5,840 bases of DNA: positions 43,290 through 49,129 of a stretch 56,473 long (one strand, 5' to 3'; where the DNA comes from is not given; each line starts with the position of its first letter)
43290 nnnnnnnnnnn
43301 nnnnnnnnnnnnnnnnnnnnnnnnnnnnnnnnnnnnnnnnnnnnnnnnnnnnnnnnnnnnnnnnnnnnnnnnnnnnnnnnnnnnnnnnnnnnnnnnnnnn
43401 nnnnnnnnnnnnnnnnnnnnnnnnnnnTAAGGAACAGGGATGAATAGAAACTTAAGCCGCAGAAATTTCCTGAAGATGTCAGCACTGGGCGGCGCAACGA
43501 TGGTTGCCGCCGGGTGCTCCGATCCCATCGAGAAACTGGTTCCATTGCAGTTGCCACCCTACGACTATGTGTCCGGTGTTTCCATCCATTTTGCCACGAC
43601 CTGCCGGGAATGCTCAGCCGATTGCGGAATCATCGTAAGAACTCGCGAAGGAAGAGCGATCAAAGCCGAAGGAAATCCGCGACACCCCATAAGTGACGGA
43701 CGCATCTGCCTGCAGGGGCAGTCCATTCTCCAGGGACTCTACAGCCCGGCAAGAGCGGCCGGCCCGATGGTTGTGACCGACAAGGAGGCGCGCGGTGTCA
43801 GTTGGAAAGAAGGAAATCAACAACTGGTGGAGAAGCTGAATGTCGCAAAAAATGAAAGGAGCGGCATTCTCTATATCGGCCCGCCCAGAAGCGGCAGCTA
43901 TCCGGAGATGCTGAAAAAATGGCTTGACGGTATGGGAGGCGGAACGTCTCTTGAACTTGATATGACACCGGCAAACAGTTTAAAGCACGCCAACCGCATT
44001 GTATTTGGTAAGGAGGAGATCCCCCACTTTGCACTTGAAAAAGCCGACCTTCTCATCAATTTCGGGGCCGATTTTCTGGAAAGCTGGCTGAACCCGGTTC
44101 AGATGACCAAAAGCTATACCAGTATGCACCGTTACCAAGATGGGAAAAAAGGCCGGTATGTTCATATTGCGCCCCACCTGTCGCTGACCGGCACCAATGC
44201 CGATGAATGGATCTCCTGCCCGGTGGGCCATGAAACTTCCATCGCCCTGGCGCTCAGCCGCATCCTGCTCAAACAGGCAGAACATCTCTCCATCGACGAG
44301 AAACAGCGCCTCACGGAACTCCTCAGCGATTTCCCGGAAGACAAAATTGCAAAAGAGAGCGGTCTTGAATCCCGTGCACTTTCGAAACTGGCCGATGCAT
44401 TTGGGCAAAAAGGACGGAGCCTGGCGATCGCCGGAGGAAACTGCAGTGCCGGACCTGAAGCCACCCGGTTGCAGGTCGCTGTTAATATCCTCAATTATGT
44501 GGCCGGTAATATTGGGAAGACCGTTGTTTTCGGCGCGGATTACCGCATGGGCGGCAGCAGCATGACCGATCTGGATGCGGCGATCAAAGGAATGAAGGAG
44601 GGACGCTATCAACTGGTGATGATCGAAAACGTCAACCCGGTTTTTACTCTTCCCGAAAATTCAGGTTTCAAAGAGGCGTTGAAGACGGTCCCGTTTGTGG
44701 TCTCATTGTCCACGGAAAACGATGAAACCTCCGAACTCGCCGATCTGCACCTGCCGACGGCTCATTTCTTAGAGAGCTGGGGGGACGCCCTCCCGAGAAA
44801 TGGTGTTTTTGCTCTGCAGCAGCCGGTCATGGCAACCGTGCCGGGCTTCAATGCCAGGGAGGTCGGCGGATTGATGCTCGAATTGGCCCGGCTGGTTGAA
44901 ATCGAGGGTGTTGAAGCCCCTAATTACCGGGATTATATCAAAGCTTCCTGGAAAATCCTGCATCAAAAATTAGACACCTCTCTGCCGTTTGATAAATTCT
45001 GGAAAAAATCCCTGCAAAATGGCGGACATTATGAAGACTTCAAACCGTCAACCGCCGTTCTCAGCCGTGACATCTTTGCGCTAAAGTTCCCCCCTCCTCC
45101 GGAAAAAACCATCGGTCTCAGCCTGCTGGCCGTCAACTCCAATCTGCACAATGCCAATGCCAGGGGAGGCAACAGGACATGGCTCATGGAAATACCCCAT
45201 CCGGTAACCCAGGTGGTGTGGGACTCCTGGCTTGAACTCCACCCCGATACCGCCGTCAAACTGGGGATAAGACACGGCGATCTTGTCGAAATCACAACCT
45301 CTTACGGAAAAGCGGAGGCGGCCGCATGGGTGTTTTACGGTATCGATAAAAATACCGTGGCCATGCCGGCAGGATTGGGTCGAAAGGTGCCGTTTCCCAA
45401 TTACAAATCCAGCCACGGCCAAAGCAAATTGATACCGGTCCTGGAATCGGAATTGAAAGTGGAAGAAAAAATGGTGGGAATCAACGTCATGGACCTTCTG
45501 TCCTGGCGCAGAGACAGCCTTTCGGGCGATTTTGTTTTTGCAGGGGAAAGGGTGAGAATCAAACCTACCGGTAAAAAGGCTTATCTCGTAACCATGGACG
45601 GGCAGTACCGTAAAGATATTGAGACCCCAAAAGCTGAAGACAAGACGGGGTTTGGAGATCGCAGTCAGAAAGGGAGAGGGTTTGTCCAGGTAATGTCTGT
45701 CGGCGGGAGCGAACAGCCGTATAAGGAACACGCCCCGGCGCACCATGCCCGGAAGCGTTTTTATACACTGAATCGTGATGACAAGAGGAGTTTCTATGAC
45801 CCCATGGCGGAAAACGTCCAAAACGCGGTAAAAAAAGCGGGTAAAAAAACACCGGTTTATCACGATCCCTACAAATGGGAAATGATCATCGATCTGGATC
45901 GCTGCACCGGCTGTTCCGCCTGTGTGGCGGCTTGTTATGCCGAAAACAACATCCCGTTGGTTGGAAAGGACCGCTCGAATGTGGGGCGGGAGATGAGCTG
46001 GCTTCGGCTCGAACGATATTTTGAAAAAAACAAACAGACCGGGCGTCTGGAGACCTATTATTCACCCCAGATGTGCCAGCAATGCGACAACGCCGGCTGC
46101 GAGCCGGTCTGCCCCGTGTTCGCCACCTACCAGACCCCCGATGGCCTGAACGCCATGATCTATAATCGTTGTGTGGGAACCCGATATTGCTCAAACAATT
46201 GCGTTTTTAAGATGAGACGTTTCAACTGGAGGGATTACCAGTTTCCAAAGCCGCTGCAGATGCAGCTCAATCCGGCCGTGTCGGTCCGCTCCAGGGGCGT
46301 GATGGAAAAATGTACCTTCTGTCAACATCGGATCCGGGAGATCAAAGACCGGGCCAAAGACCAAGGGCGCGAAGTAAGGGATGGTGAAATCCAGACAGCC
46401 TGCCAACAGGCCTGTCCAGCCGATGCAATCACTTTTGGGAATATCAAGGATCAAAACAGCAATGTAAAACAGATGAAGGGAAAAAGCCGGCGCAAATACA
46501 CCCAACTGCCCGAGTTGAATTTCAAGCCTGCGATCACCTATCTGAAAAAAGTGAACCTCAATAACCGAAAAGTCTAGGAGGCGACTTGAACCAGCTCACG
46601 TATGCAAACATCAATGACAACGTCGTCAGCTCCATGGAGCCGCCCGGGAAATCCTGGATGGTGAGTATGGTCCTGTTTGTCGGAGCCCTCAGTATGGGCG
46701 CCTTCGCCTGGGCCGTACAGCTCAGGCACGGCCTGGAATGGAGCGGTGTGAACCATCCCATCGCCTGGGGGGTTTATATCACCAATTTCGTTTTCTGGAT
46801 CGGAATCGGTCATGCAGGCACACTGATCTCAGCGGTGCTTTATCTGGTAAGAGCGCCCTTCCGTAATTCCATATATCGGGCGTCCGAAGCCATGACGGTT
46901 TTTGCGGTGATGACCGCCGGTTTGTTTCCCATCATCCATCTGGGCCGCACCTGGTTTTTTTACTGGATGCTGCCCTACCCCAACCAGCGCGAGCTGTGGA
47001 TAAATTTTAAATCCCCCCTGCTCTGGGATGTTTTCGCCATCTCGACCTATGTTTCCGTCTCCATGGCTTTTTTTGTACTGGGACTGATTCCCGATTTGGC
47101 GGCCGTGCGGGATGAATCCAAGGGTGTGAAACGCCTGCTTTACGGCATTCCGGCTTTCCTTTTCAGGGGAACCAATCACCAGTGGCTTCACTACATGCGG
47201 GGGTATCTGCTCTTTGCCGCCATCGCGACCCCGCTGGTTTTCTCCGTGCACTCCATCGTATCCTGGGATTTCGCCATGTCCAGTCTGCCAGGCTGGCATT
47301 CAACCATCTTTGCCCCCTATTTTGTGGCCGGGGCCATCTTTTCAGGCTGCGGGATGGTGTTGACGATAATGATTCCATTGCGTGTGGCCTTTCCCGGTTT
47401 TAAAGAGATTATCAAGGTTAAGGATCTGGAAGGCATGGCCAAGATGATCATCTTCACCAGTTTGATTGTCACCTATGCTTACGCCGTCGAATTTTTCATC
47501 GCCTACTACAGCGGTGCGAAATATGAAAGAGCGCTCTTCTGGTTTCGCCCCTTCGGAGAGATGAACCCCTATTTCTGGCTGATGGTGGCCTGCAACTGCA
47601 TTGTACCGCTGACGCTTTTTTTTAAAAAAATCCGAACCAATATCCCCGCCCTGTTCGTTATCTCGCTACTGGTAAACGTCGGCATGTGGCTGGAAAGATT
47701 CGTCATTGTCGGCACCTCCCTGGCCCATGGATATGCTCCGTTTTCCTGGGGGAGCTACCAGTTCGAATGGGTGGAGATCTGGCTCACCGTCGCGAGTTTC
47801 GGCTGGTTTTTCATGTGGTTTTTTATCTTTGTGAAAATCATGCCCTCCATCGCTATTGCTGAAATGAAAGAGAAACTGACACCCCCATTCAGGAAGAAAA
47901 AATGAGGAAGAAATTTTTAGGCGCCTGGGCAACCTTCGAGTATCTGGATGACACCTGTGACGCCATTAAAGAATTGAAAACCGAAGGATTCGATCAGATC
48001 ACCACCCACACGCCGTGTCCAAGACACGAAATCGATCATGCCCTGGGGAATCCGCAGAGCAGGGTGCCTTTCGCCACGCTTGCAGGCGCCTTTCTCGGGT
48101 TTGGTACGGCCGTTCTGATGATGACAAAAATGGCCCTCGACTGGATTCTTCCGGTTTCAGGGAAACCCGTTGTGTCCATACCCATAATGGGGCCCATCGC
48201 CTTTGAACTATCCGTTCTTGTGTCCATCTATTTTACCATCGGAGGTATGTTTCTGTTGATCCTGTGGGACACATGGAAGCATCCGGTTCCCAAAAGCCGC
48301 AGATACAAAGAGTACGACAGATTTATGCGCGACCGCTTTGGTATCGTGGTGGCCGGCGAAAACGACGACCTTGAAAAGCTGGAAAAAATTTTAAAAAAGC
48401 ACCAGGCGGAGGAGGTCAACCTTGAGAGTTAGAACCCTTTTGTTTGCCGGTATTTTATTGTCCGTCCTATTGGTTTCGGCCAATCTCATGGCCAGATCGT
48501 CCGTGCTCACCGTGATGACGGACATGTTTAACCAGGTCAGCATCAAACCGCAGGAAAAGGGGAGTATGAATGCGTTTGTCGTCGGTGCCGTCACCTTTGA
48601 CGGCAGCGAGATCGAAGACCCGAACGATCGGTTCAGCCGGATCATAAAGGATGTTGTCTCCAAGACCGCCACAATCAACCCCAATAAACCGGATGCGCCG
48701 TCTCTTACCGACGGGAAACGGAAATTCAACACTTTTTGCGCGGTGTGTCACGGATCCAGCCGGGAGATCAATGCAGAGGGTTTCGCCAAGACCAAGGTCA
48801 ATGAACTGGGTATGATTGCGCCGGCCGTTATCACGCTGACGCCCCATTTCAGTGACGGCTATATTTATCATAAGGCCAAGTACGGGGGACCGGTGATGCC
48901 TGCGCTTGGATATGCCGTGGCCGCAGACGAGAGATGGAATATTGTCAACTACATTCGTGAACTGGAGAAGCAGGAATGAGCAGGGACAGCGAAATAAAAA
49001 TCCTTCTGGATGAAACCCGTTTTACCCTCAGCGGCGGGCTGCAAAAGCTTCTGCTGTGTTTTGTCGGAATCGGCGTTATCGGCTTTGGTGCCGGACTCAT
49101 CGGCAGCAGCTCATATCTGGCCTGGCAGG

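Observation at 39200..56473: Alternative Complex III operon fused to a clade II (Sec-type) nosZ cluster under a GAF-kinase / NtrC / sigma-54 module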

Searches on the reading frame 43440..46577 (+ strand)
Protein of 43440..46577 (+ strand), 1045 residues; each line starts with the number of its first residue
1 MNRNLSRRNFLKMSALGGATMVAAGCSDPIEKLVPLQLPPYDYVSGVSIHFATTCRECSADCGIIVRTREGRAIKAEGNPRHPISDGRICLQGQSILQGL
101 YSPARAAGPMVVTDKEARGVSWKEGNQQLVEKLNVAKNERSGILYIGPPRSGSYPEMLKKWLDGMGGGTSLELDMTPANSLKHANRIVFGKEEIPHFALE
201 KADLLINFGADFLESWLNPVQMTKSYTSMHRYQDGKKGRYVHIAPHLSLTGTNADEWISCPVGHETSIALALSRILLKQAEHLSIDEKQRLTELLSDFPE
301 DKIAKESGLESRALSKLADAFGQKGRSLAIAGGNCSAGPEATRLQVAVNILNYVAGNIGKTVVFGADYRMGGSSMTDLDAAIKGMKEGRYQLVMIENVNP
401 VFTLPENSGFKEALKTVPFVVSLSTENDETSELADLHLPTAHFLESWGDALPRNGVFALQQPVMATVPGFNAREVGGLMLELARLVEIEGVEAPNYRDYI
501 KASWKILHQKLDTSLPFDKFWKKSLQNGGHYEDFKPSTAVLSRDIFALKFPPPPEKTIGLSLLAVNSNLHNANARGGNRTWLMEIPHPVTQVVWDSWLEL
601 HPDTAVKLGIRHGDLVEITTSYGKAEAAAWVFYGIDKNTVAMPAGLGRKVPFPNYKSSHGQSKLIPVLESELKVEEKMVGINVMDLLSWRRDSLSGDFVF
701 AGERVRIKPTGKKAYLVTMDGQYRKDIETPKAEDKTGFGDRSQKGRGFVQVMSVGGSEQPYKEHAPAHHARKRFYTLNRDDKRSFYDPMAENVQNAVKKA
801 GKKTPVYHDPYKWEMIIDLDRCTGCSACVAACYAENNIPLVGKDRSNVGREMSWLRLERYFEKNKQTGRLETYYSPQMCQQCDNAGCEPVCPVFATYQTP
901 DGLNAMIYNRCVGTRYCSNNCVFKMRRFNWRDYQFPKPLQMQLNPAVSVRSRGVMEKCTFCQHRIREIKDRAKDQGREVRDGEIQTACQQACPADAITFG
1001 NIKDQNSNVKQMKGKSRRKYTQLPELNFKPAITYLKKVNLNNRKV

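Call 3: search_protein_families(library=pfam, proteins=[window:43440-46577:+], max_evalue=0.01)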
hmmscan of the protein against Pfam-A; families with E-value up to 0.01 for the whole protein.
window:43440-46577:+ (1045 aa): 13 families
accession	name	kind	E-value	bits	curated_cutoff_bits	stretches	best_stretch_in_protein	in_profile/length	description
PF01568.27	Molydop_binding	-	2.4e-12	47.3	26.8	1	596-648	30-82/110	Molydopterin dinucleotide binding domain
PF04879.21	Molybdop_Fe4S4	-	4e-12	46.3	22.7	1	52-101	5-54/55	Molybdopterin oxidoreductase Fe4S4 domain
PF12838.12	Fer4_7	-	1.5e-11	45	27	2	821-893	1-50/52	4Fe-4S dicluster domain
PF00384.28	Molybdopterin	-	1.1e-07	31.6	24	1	117-460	14-330/353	Molybdopterin oxidoreductase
PF13183.11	Fer4_8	-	2.4e-05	25.2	27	1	819-893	2-66/68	4Fe-4S dicluster domain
PF12797.12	Fer4_2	-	3.5e-05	23.9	24.5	1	813-832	1-20/22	4Fe-4S binding domain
PF13247.11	Fer4_11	-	7.7e-05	23.3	26.2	1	871-936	2-69/100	4Fe-4S dicluster domain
PF10518.14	TAT_signal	-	0.00022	21.5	22.7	1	4-24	1-21/21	TAT (twin-arginine translocation) pathway signal sequence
PF13237.11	Fer4_10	-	0.00038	20.8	25.5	1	815-833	2-21/53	4Fe-4S dicluster domain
PF13187.11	Fer4_9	-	0.0005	20.5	27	0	821-893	1-49/52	4Fe-4S dicluster domain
PF00037.32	Fer4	-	0.00097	19.3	21.1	1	816-832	2-18/24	4Fe-4S binding domain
PF12837.12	Fer4_6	-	0.0074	16.6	25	1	817-834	4-21/24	4Fe-4S binding domain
PF11064.13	DUF2865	-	0.0078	17.1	22.4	0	981-1025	26-71/116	Protein of unknown function (DUF2865)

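Call 8: search_protein_families(library=ncbifam, proteins=[window:43440-46577:+], max_evalue=0.01)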
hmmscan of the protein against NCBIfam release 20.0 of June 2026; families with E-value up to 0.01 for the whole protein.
window:43440-46577:+ (1045 aa): 41 families (the best 25 are shown)
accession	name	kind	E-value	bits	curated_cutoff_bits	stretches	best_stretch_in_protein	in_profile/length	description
NF041783.2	mnquin_red_QrcB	equivalog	1.1e-75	255.1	440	1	46-660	48-665/695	menaquinone reductase molybdopterin-binding-like subunit QrcB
NF041782.1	mnquin_red_QrcC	equivalog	1.3e-64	218.1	400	1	813-1038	1-228/239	menaquinone reductase iron-sulfur cluster-binding subunit QrcC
NF045797.1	DsrO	equivalog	3.1e-39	134.8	200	1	796-1035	27-234/235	sulfate reduction electron transfer complex DsrMKJOP subunit DsrO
NF012032.0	PRK15488.1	equivalog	1.7e-38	132.2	694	3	4-359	2-356/759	thiosulfate reductase PhsA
NF041714.1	arsenate_red_ArrA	equivalog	3.7e-26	91.5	1600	2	4-276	2-281/848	arsenate respiratory reductase molybdopterin-containing subunit ArrA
NF011569.0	PRK14993.1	equivalog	9.4e-24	84.2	416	1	812-929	43-150/244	tetrathionate reductase subunit TtrB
NF041715.1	arsenate_red_ArrB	equivalog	1.2e-21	77.4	450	2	812-929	2-107/233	arsenate respiratory reductase iron-sulfur subunit ArrB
NF047855.1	AssmNtatRedNasC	equivalog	3.6e-20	71.8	1100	2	383-450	403-470/708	assimilatory nitrate reductase catalytic subunit NasC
TIGR03149.1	cyt_nit_nrfC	equivalog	9.1e-20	71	377.6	2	809-929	35-145/225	cytochrome c nitrite reductase Fe-S protein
TIGR01591.1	Fdh-alpha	equivalog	2.9e-17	62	666.25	2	53-137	1-85/672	formate dehydrogenase subunit alpha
NF008134.0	PRK10882.1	equivalog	6.3e-16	58.3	263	1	809-1042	35-248/329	hydrogenase 2 operon protein HybA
TIGR01553.1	formate-DH-alph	equivalog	4.6e-14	51.2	814.2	1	5-133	2-136/1009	formate dehydrogenase-N subunit alpha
TIGR02166.1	dmsA_ynfE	subfamily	7.4e-14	50.7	777.7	1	5-279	1-287/794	DMSO/selenate family reductase complex A subunit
NF038355.1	FDH3_beta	equivalog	1.9e-13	50.8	240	1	814-1004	4-166/180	formate dehydrogenase FDH3 subunit beta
NF011567.1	PRK14991.1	equivalog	4.7e-13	47.8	1750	1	598-649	909-960/1022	tetrathionate reductase subunit TtrA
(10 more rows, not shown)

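Call 53: search_solved_structures(query=window:43440-46574:+, max_evalue=1e-10)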
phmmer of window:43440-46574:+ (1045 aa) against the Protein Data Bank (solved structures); distinct sequences matched with E-value up to 1e-10: 10.
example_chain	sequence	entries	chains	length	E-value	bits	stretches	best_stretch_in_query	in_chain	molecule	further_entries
6f0k_B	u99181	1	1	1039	2.1e-126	426.3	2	811-1041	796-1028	Fe-S-cluster-containing hydrogenase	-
6lod_B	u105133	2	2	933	5.3e-114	385.2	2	808-1041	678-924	Fe-S-cluster-containing hydrogenase components 1-like protein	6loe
8k9e_B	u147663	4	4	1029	2.1e-108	366.6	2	811-1039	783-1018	Fe-S-cluster-containing hydrogenase components 1-like protein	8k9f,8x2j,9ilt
6btm_B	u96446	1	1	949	7.1e-90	305.3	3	859-1038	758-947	Alternative Complex III subunit B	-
6cz7_A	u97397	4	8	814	3.5e-19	71.3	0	44-278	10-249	ArrA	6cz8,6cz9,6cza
2vpw_B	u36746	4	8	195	1.1e-15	59.8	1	813-1036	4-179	NRFC PROTEIN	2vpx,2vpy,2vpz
2vpw_A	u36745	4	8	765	1.7e-15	59.1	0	6-279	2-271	THIOSULFATE REDUCTASE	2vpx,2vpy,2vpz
6cz7_B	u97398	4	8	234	2.2e-14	55.4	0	814-929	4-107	4Fe-4S ferredoxin, iron-sulfur binding domain protein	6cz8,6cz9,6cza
7bkb_D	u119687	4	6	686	5.7e-13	50.7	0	48-136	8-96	Formate dehydrogenase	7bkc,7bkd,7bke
7qv7_S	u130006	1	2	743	1.7e-12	49.1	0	51-139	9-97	Hydrogen dependent carbon dioxide reductase subunit FdhF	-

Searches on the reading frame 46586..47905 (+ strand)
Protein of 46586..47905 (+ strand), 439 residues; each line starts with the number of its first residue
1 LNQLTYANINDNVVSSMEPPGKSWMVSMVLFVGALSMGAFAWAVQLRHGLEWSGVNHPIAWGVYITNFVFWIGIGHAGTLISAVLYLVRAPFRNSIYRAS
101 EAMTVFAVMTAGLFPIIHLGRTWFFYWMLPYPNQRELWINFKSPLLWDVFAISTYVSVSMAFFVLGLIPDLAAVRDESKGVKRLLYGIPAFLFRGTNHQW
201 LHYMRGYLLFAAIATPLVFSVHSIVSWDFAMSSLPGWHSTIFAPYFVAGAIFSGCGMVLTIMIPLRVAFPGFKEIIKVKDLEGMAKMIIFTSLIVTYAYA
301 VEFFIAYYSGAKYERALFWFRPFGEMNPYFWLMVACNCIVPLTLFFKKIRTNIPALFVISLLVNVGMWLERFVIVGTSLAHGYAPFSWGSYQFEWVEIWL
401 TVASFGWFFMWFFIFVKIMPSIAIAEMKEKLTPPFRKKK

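Call 3: search_protein_families(library=pfam, proteins=[window:46586-47905:+], max_evalue=0.01)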
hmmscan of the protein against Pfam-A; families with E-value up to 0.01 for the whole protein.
window:46586-47905:+ (439 aa): 1 family
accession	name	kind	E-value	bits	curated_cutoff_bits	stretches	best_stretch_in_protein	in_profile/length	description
PF03916.19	NrfD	-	9.3e-26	91.6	25.8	1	56-378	6-308/313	Polysulphide reductase, NrfD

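Call 8: search_protein_families(library=ncbifam, proteins=[window:46586-47905:+], max_evalue=0.01)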
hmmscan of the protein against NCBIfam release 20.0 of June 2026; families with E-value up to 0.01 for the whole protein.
window:46586-47905:+ (439 aa): 1 family
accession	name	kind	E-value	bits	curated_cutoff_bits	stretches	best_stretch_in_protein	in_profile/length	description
NF045798.1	DsrP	equivalog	8.1e-20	71.5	350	2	23-160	11-137/346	sulfate reduction electron transfer complex DsrMKJOP subunit DsrP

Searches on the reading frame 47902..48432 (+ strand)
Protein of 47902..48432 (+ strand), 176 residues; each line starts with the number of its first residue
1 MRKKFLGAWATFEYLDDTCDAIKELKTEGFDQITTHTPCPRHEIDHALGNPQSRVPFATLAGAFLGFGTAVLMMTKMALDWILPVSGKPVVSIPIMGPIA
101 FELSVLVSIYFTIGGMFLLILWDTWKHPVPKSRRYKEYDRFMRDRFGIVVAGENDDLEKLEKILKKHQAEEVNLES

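Call 3: search_protein_families(library=pfam, proteins=[window:47902-48432:+], max_evalue=0.01)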
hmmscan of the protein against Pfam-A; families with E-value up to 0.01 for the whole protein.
window:47902-48432:+ (176 aa): 1 family
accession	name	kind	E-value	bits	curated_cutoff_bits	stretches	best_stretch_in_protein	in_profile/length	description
PF11821.13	ActD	-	2e-40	138.6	25.7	1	8-173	3-169/170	Alternative complex III, ActD subunit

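Call 8: search_protein_families(library=ncbifam, proteins=[window:47902-48432:+], max_evalue=0.01)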
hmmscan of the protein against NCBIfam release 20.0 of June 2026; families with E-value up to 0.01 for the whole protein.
window:47902-48432:+ (176 aa): 0 families

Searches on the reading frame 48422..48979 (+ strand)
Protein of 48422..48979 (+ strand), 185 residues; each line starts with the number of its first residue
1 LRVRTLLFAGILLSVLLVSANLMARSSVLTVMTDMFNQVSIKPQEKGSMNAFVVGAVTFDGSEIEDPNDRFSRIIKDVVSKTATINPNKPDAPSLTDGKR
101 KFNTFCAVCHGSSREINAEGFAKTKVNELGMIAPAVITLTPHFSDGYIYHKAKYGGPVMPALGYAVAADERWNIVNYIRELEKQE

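Call 3: search_protein_families(library=pfam, proteins=[window:48422-48979:+], max_evalue=0.01)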
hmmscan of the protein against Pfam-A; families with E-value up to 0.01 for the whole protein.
window:48422-48979:+ (185 aa): 2 families
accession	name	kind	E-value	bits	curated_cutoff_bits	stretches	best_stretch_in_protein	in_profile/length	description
PF13442.11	Cytochrome_CBB3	-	2e-08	34.8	27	1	95-178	3-68/68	Cytochrome C oxidase, cbb3-type, subunit III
PF00034.26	Cytochrom_C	-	8.5e-05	24.2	21.3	1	96-181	2-89/90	Cytochrome c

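Call 8: search_protein_families(library=ncbifam, proteins=[window:48422-48979:+], max_evalue=0.01)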
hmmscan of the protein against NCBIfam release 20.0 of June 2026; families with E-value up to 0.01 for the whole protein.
window:48422-48979:+ (185 aa): 4 families
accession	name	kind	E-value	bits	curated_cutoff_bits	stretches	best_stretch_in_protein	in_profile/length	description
NF011054.0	PRK14486.1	equivalog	6.6e-08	32.4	447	1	77-184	199-293/294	putative bifunctional cbb3-type cytochrome c oxidase subunit II/cytochrome c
TIGR00782.1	ccoP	equivalog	0.00045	19.6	179.95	1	63-183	73-194/285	cytochrome-c oxidase, cbb3-type subunit III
NF050122.1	bc1_QcrC_actin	exception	0.00076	18.9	200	1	94-184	135-214/253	cytochrome bc1 complex diheme cytochrome c subunit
TIGR04494.1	c550_PedF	equivalog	0.0011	18.9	122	1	75-180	30-129/133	cytochrome c-550 PedF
